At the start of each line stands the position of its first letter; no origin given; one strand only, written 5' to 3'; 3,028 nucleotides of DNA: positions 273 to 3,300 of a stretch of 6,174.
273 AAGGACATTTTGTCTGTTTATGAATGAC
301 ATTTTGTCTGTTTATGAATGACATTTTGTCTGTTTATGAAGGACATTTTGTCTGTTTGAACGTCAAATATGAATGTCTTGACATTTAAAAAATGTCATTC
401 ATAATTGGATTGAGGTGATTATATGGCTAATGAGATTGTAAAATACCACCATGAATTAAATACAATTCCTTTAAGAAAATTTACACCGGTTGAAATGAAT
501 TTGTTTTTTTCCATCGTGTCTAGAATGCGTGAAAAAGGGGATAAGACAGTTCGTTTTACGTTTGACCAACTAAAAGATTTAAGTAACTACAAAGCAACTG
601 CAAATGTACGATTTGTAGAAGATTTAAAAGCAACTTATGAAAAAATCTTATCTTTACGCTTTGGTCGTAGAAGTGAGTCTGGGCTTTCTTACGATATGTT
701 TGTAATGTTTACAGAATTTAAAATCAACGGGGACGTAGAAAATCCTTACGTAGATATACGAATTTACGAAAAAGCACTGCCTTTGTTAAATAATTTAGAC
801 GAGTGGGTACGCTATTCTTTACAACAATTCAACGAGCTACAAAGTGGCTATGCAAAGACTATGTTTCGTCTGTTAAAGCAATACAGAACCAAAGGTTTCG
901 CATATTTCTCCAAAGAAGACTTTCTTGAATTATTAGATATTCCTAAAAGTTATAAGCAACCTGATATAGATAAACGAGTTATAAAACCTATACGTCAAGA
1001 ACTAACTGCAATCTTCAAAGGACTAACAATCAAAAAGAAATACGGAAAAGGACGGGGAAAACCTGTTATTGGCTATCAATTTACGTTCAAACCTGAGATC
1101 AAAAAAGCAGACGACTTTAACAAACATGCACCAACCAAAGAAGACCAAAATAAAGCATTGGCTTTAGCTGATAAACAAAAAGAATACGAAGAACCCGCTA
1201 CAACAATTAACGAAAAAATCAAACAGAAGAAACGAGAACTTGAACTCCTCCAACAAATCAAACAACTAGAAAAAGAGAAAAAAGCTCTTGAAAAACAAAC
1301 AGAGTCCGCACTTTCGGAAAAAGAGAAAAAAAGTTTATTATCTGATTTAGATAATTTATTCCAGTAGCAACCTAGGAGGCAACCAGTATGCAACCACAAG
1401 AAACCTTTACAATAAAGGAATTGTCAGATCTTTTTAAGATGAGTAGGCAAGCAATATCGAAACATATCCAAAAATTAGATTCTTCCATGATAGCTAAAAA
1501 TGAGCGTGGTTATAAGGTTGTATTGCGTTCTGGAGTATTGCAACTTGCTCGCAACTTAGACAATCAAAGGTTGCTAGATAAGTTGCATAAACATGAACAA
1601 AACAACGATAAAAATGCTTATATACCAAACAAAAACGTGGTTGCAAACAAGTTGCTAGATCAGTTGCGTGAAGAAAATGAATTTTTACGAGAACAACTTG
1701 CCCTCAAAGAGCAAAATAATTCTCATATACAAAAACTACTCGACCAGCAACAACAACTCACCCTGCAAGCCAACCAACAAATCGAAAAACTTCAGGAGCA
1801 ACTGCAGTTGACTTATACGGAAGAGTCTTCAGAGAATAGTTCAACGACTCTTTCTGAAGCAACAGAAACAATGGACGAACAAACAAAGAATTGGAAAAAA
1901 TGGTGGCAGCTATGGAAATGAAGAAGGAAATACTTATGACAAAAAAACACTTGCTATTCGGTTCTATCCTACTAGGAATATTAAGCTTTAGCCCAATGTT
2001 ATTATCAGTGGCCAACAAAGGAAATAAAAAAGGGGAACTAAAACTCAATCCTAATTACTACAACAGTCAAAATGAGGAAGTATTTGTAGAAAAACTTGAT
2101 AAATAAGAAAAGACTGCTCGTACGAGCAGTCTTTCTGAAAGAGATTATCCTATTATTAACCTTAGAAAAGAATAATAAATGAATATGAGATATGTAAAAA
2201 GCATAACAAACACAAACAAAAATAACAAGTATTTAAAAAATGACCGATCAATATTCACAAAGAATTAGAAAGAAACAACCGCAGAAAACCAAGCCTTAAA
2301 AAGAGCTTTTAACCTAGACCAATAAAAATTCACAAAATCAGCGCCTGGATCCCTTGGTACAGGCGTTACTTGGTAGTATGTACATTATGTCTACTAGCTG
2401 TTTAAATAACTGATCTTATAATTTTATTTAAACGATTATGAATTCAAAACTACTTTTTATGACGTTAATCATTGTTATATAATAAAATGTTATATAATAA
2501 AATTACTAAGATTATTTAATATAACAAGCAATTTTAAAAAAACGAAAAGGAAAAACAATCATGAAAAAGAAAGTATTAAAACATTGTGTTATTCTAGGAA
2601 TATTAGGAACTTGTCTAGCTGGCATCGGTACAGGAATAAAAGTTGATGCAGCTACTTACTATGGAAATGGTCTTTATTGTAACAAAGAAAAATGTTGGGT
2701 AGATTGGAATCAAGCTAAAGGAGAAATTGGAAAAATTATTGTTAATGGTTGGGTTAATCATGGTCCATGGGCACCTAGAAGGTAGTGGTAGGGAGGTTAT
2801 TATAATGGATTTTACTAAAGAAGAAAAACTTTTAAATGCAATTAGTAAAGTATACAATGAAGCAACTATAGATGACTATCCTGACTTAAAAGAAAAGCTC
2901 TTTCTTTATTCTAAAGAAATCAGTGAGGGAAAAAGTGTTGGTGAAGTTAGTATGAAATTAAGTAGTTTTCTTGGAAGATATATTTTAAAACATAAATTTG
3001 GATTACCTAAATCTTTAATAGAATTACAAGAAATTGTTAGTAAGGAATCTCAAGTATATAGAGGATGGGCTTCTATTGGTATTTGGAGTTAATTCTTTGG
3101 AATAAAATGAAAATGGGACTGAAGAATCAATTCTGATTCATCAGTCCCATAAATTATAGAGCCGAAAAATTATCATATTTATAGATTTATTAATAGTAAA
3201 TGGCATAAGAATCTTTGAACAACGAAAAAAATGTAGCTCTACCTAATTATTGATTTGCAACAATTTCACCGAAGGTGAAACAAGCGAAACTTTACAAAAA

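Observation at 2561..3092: Sec-dependent pediocin-like bacteriocin and immunity pair with no dedicated ABC transporter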

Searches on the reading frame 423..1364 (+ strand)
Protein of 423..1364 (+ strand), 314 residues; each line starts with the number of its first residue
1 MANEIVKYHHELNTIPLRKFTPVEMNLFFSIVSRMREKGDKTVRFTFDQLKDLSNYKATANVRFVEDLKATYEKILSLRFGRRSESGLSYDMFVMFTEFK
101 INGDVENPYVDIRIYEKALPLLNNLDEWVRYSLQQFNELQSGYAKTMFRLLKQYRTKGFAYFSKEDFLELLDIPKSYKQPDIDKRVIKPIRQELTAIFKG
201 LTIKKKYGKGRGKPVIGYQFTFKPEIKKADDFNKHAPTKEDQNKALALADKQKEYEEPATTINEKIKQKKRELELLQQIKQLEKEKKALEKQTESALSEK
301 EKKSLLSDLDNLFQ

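Call 6: search_protein_families(library=pfam, proteins=[window:423-1364:+], max_evalue=0.01)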
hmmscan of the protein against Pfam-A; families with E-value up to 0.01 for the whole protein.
window:423-1364:+ (314 aa): 2 families
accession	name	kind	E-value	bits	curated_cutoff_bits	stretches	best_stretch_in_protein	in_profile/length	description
PF01051.27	Rep3_N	-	3.7e-27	95.9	22.4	1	5-152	1-141/141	Initiator Replication protein, WH1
PF21205.3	Rep3_C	-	1.2e-10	41.9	21.1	1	163-222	1-59/59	Initiator Rep protein, WH2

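Call 7: search_protein_families(library=ncbifam, proteins=[window:423-1364:+], max_evalue=0.01)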
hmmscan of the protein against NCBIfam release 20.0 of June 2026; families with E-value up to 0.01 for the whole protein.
window:423-1364:+ (314 aa): 2 families
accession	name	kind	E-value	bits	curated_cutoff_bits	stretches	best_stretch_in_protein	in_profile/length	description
NF038290.1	repM_Acin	exception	2.8e-07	30.2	250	1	108-300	107-289/304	replication initiation protein RepM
NF010305.0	PRK13742.1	equivalog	0.0016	17.8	342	1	120-196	137-218/251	replication initiation protein RepE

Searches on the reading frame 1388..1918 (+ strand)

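Call 6: search_protein_families(library=pfam, proteins=[window:1388-1918:+], max_evalue=0.01)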
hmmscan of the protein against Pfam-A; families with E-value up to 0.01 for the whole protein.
window:1388-1918:+ (177 aa): 4 families
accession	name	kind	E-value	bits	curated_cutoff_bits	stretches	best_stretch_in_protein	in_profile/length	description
PF08279.18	HTH_11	-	6.8e-06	26.3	25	1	4-43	13-55/55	HTH domain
PF04394.19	DUF536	-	0.00049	20.3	20.7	1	102-140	2-40/43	Protein of unknown function, DUF536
PF12840.13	HTH_20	-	0.0021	18.4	27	0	5-30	17-42/51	Helix-turn-helix domain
PF12802.13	MarR_2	-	0.0032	18.1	27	0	5-30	20-44/61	MarR family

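Call 7: search_protein_families(library=ncbifam, proteins=[window:1388-1918:+], max_evalue=0.01)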
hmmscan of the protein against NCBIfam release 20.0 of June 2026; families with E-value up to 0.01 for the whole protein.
window:1388-1918:+ (177 aa): 4 families
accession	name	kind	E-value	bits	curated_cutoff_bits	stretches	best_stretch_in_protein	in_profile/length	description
NF033788.1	HTH_metalloreg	subfamily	0.00036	20.3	55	1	6-41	25-61/77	metalloregulator ArsR/SmtB family transcription factor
NF038291.1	rep_pAB02_ORF2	subfamily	0.00039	20.8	85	1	6-166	2-131/172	plasmid replication DNA-binding protein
TIGR00122.1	birA_repr_reg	equivalog_domain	0.0012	18.6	70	1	10-31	17-38/69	biotin operon repressor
NF033789.1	repress_SdpR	subfamily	0.0043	16.9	100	1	5-45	20-60/79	autorepressor SdpR family transcription factor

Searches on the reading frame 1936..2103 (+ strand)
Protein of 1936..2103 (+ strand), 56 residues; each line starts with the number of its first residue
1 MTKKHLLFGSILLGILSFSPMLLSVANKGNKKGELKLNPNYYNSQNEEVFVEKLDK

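Call 47: list_cluster_members(proteins=[P0036, L002:2140-2670:+, L002:2685-2885:+, L003:3221-3661:+, window:1936-2103:+, window:4611-5054:+, window:5064-5750:+, window:5877-5960:-])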
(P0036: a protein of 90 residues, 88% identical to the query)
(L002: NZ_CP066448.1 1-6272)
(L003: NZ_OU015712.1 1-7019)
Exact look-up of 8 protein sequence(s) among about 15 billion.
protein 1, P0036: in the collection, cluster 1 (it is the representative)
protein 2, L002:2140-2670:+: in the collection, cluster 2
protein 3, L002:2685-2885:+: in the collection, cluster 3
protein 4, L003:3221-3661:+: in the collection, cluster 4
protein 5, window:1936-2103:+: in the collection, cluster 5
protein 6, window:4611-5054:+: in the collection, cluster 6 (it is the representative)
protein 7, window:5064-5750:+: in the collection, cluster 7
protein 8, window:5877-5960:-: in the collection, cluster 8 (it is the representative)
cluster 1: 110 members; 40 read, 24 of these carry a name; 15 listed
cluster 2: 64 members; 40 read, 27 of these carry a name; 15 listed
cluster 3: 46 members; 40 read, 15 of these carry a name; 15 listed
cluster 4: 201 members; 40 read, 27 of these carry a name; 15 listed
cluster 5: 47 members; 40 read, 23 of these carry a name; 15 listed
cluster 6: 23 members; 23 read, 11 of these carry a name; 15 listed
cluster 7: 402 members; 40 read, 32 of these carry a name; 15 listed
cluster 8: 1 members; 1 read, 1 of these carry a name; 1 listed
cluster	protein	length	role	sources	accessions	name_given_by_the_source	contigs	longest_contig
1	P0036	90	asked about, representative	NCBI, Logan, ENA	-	-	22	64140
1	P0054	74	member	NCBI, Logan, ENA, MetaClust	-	\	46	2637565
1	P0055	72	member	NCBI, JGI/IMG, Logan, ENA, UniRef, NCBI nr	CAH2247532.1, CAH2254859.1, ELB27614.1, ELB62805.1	TPA: leucocin A/sakacin P family class II bacteriocin [Enterococcus faecium] | leucocin A/sakacin P family class II bacteriocin n=1 Tax=Enterococcus TaxID=1350 ... | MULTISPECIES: leucocin A/sakacin P family class II bacteriocin [Enterococcus]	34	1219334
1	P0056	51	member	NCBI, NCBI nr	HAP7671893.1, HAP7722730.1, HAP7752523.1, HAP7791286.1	TPA: bacteriocin [Enterococcus faecium] | bacteriocin [Enterococcus faecium]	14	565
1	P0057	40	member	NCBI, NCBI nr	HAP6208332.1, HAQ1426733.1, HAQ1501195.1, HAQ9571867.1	TPA: leucocin A/sakacin P family class II bacteriocin, partial [Enterococcus faecium] | bacteriocin [Enterococcus faecium]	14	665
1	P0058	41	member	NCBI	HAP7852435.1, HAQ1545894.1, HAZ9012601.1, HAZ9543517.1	TPA: bacteriocin, partial [Enterococcus faecium]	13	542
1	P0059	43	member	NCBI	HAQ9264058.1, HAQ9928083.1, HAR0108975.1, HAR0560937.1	TPA: bacteriocin, partial [Enterococcus faecium]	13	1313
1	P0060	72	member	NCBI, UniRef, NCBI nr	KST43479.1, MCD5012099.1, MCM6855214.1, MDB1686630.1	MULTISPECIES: leucocin A/sakacin P family class II bacteriocin [Enterococcus] | leucocin A/sakacin P family class II bacteriocin n=1 Tax=Enterococcus TaxID=1350 ...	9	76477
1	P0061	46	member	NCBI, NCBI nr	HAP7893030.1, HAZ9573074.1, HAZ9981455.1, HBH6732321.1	TPA: leucocin A/sakacin P family class II bacteriocin, partial [Enterococcus faecium] | bacteriocin [Enterococcus faecium]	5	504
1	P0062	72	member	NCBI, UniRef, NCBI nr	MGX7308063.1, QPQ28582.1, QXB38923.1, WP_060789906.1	leucocin A/sakacin P family class II bacteriocin (plasmid) [Enterococcus durans] | leucocin A/sakacin P family class II bacteriocin n=1 Tax=Enterococcus durans TaxID=53345 ... | leucocin A/sakacin P family class II bacteriocin [Enterococcus durans]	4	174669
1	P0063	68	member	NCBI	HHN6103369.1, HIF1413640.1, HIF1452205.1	TPA: leucocin A/sakacin P family class II bacteriocin, partial [Enterococcus faecium]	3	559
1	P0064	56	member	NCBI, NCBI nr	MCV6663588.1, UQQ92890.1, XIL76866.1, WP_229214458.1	class II bacteriocin [Enterococcus faecium] | leucocin A/sakacin P family class II bacteriocin [Enterococcus faecium]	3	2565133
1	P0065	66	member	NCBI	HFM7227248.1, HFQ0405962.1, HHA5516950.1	TPA: leucocin A/sakacin P family class II bacteriocin, partial [Enterococcus faecium]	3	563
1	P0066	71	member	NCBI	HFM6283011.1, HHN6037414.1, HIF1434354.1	TPA: leucocin A/sakacin P family class II bacteriocin, partial [Enterococcus faecium]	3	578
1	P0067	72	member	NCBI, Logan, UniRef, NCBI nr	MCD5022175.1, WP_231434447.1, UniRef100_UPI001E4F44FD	leucocin A/sakacin P family class II bacteriocin [Enterococcus faecium] | leucocin A/sakacin P family class II bacteriocin n=2 Tax=Enterococcus faecium TaxID=1352 ...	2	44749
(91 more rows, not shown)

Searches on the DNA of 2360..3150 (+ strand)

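Call 26: search_dna_similar(query=window:2360-3150:+, collection=plasmids, mode=near, max_rows=25, rows=spread)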
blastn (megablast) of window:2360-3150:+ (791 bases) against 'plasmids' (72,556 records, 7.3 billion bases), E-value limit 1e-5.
Records with a match: 449; places in all: 606; records where one place covers at least 80% of the query: 40.
Best place of each record, by identity: >=99% 41; 95-99% 371; 90-95% 24; 80-90% 13.
By first word of the organism name: Enterococcus 446; Klebsiella 2; Acinetobacter 1.
By predicted mobility (MOB-suite, as given by PLSDB): non-mobilizable 175; conjugative 148; mobilizable 126.
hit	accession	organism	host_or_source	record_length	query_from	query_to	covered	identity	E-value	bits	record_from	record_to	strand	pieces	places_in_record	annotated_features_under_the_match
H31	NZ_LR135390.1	Enterococcus faecium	-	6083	1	791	100%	100.0%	0e+0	1461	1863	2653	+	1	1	bacteriocin immunity protein | class II bacteriocin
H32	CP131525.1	Enterococcus faecium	Homo sapiens,blood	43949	1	791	100%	99.7%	0e+0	1450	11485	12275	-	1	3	none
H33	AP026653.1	Enterococcus faecium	-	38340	1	745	94%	99.8%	0e+0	1649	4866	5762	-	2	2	hypothetical protein (x3)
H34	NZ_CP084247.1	Enterococcus lactis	goat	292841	744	791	6%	100.0%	5e-15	90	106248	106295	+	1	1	none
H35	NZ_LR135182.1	Enterococcus faecium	-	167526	744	791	6%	97.9%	2e-13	84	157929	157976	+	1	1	none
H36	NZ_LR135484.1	Enterococcus faecium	-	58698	744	791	6%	97.9%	2e-13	84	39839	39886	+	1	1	none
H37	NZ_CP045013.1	Enterococcus faecium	Oreochromis niloticus,bacterial ...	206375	744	791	6%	97.9%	2e-13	84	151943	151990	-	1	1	none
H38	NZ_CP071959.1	Enterococcus faecium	Homo sapiens,blood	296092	744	791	6%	97.9%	2e-13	84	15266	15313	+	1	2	none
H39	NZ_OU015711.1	Enterococcus faecium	Homo sapiens,Inguinal/Rectal swab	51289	744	791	6%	97.9%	2e-13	84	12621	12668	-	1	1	none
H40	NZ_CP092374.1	Enterococcus faecium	dog,Cell culture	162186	744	791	6%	97.9%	2e-13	84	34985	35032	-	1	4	none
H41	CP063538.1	Enterococcus faecium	Homo sapiens,rectal swab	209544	744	791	6%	97.9%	2e-13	84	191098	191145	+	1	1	none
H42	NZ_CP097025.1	Enterococcus faecium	whole organism,pet food (BARF)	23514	744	791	6%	97.9%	2e-13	84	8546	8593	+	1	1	none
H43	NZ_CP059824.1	Enterococcus faecium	Homo sapiens,blood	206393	744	791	6%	97.9%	2e-13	84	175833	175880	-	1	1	none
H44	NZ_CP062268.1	Enterococcus faecium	Homo sapiens,blood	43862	744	791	6%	97.9%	2e-13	84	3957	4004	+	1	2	none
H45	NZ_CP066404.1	Enterococcus faecium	Homo sapiens,cell culture,rectal swab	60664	744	791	6%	97.9%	2e-13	84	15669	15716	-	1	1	none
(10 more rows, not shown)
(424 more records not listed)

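Call 51: get_annotated_region(hit=H44, flank=2000)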
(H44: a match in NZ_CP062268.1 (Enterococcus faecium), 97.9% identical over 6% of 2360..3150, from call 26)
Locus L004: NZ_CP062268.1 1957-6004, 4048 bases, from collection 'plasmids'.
description: Enterococcus faecium strain VB3338 plasmid pVB3338_P3, complete sequence
organism: Enterococcus faecium (NCBI taxid 1352)
taxonomy: Bacteria; Bacillota; Bacilli; Lactobacillales; Enterococcaceae; Enterococcus; Enterococcus faecium
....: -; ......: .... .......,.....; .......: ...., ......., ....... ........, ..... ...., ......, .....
typing (MOB-suite, as given by PLSDB): non-mobilizable; replicon rep_cluster_185
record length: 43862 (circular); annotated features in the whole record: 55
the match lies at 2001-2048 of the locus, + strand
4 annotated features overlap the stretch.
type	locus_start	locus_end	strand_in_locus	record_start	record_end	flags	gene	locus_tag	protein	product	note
CDS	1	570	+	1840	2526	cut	-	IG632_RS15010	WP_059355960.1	IS6-like element IS1216 family transposase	GO:0006313 - DNA transposition [Evidence IEA]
CDS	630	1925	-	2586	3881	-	-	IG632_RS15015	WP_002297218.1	ISL3-like element ISEfa11 family transposase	GO:0006313 - DNA transposition [Evidence IEA]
CDS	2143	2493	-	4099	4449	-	-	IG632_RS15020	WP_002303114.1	hypothetical protein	-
CDS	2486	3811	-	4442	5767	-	-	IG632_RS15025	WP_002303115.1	Y-family DNA polymerase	-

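Call 52: get_annotated_region(hit=H36, flank=2000)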
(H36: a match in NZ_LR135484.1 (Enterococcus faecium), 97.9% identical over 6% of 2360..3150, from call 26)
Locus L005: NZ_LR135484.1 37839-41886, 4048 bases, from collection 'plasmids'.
description: Enterococcus faecium isolate E4456 plasmid 3
organism: Enterococcus faecium (NCBI taxid 1352)
taxonomy: Bacteria; Bacillota; Bacilli; Lactobacillales; Enterococcaceae; Enterococcus; Enterococcus faecium
host: -; source: -; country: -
typing (MOB-suite, as given by PLSDB): mobilizable; replicon rep_cluster_1018,rep_cluster_185,rep_cluster_889; relaxase MOBP,MOBT,MOBV
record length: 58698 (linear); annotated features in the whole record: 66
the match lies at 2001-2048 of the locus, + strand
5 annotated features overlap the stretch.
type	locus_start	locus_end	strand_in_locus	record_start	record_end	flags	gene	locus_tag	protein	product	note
CDS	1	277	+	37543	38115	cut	-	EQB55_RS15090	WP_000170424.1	recombinase family protein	GO:0006310 - DNA recombination [Evidence IEA]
CDS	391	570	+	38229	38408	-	-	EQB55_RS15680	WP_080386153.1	hypothetical protein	-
CDS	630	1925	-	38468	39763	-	-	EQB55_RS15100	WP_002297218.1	ISL3-like element ISEfa11 family transposase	GO:0006313 - DNA transposition [Evidence IEA]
CDS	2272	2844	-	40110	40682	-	-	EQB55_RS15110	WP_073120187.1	IS3 family transposase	-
CDS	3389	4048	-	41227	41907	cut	-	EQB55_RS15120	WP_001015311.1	IS6-like element IS1216 family transposase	GO:0006313 - DNA transposition [Evidence IEA]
